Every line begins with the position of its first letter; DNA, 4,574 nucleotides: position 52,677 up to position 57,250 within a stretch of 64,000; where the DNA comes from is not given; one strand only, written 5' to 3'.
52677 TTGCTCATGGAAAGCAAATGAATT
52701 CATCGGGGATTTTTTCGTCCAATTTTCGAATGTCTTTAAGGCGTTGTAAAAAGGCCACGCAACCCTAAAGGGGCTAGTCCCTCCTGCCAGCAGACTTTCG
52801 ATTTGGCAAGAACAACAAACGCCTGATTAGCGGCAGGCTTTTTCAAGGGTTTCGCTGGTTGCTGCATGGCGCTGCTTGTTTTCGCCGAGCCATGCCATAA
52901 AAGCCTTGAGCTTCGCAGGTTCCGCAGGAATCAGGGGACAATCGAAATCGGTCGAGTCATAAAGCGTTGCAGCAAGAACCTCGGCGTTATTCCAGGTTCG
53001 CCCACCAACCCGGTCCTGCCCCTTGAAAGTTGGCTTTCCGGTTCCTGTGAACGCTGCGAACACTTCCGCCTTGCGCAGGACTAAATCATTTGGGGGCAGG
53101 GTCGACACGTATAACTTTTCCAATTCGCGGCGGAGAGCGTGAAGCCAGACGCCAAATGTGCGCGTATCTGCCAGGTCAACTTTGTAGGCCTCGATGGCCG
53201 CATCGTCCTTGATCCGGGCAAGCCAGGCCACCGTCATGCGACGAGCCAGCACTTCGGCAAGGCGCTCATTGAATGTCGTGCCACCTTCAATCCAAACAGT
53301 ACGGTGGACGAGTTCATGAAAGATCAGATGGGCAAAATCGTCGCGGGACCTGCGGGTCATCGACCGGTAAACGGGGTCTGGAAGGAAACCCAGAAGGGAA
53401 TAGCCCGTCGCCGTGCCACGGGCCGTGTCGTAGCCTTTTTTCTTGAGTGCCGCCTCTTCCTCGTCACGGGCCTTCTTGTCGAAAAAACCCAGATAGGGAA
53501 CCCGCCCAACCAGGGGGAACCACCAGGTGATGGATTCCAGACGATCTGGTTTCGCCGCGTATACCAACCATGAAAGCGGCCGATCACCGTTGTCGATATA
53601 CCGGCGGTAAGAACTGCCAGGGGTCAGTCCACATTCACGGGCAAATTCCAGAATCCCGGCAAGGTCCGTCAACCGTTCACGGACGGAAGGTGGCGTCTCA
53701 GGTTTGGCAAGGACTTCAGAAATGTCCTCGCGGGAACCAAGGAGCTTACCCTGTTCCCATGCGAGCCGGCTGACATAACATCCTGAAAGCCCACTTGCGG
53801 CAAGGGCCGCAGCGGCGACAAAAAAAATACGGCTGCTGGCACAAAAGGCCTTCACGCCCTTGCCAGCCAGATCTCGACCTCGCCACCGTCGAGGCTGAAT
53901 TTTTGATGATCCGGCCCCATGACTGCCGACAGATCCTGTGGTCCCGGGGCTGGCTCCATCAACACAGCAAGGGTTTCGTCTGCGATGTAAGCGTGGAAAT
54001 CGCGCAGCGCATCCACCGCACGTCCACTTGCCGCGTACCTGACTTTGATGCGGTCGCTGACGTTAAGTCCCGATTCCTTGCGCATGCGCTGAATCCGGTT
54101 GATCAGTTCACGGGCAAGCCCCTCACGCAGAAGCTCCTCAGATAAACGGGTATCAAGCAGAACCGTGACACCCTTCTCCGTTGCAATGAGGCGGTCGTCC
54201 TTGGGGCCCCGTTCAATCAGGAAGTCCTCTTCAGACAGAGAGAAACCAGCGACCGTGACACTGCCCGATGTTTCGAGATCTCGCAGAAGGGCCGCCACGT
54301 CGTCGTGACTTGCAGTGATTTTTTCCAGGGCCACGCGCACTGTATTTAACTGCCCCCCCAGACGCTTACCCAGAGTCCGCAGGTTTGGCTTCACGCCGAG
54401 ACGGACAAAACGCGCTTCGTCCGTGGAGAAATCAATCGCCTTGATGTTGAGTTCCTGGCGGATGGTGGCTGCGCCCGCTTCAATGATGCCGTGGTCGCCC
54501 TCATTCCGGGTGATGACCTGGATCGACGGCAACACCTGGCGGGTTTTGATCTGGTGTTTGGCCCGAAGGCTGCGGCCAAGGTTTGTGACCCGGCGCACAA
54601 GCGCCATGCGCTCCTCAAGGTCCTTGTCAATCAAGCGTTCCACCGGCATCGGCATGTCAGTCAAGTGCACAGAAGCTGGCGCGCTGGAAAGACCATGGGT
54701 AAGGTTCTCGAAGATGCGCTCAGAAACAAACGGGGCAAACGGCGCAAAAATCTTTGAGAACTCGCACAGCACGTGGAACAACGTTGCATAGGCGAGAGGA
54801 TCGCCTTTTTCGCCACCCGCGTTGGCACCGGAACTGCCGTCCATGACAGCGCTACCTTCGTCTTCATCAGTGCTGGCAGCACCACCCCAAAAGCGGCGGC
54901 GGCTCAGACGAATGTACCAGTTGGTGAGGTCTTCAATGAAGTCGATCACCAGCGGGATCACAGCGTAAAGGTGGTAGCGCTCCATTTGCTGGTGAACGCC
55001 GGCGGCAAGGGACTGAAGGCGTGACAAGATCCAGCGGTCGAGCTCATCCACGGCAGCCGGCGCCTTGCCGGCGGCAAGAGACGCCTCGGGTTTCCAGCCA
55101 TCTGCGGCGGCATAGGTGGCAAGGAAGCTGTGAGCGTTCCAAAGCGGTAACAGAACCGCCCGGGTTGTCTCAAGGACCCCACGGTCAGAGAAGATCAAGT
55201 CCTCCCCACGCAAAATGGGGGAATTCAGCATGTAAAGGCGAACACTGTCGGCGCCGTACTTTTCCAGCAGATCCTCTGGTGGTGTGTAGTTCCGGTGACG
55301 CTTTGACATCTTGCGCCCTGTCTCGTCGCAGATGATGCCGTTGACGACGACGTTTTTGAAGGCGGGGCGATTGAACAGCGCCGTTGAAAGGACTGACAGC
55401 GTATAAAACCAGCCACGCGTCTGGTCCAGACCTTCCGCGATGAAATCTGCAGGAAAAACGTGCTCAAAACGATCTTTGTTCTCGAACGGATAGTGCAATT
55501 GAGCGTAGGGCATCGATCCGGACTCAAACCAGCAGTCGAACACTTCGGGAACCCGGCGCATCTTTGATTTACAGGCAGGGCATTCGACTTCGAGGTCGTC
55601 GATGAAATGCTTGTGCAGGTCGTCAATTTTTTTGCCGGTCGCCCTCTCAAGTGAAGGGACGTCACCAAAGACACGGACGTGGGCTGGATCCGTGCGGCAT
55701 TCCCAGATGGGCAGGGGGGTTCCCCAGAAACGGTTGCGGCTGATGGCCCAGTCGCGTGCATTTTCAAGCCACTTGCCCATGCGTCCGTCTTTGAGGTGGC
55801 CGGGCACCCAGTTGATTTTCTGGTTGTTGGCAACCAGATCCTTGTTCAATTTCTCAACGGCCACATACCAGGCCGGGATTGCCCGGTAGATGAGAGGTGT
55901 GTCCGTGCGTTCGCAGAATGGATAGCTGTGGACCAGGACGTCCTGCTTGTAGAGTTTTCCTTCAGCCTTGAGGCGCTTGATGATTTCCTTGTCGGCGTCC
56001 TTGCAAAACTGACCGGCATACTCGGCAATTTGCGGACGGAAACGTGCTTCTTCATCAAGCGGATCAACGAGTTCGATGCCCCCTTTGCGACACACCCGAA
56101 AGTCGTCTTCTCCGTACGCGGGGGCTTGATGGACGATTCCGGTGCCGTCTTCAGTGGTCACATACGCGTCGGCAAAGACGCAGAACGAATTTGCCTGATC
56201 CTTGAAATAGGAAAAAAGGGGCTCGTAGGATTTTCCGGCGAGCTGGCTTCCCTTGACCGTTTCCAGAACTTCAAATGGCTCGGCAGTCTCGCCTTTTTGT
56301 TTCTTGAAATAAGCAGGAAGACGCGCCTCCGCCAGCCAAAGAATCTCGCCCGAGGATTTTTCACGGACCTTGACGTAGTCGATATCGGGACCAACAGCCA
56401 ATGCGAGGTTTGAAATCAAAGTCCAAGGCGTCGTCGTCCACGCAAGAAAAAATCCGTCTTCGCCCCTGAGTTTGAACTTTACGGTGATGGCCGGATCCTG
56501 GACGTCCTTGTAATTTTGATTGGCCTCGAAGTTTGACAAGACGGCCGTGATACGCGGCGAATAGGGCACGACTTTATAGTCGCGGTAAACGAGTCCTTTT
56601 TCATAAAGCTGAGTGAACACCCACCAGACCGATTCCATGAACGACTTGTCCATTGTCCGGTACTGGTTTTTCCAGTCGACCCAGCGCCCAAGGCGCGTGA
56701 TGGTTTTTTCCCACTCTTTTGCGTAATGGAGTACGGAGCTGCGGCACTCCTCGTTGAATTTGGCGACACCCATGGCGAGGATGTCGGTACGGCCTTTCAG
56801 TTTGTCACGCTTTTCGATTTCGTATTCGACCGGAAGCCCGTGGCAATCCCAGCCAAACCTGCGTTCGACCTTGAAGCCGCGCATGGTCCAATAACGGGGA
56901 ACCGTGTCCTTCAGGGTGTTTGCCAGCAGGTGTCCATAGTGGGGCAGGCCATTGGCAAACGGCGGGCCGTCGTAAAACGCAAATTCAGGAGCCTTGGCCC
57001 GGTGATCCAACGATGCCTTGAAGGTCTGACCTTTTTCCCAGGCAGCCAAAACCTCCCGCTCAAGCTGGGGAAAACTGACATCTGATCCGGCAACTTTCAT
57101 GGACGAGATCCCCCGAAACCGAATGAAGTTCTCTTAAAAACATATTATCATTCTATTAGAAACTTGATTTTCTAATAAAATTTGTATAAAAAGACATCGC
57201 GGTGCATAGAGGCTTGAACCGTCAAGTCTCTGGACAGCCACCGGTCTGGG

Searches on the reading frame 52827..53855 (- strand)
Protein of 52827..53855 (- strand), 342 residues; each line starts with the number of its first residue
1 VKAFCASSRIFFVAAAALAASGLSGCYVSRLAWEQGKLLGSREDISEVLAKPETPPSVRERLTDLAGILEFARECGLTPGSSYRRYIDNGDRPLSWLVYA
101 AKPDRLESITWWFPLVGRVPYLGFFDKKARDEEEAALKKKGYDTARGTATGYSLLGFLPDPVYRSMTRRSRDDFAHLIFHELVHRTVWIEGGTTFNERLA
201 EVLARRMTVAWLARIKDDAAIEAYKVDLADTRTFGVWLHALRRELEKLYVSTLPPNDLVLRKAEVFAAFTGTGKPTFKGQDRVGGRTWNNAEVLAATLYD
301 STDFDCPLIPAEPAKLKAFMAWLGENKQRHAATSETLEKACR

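Call 7: search_protein_families(library=pfam, proteins=[window:52827-53855:-], max_evalue=0.001)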
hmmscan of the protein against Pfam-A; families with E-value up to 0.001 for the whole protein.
window:52827-53855:- (342 aa): 1 family
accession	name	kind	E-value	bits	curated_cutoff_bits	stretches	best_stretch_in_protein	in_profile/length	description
PF10023.15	Aminopep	-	3.9e-63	214.2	25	1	27-303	2-286/322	Putative aminopeptidase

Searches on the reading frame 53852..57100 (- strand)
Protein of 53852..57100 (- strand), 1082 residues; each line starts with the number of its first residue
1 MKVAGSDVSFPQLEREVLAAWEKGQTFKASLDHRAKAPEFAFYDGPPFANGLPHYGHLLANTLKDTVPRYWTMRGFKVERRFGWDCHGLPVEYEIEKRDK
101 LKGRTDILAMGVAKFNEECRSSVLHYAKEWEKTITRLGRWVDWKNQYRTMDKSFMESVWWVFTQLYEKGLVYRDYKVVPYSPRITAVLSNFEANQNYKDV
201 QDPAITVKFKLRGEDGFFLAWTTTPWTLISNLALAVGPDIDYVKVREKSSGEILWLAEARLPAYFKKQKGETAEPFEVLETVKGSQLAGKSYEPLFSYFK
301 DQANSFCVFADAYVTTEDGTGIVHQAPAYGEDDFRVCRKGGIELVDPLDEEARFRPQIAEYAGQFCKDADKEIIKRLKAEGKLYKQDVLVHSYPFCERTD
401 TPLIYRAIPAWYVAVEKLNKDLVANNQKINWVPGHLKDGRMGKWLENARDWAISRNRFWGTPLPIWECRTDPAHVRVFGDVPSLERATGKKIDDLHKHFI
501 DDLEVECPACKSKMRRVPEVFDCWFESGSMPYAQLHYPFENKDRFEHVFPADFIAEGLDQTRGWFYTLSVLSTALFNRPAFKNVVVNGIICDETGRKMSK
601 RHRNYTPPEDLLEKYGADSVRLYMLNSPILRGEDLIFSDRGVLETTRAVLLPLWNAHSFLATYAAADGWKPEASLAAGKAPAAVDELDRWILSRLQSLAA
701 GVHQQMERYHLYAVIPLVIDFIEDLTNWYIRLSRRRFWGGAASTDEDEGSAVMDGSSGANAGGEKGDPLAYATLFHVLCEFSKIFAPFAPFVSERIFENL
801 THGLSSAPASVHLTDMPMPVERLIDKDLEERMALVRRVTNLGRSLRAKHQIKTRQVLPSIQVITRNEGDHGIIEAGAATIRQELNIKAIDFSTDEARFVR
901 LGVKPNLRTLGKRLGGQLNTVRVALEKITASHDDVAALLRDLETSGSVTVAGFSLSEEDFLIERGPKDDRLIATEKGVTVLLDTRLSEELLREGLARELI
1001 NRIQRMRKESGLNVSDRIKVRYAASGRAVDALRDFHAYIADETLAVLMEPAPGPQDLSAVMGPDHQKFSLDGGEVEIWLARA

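Call 7: search_protein_families(library=pfam, proteins=[window:53852-57100:-], max_evalue=0.001)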
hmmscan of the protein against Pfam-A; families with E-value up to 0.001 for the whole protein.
window:53852-57100:- (1082 aa): 4 families
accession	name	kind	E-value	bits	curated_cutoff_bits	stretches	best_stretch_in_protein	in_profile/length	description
PF00133.28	tRNA-synt_1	-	2.4e-145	484.9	22.7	1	17-633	2-411/414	tRNA synthetases class I (I, L, M and V)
PF19302.4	DUF5915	-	9e-47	159.6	27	1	878-1050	2-172/195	Domain of unknown function (DUF5915)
PF08264.19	Anticodon_1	-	4.3e-26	92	25.1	1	688-857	1-144/148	Anticodon-binding domain of tRNA ligase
PF09334.17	tRNA-synt_1g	-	2.5e-13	50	20.1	1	47-189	8-131/391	tRNA synthetases class I (M)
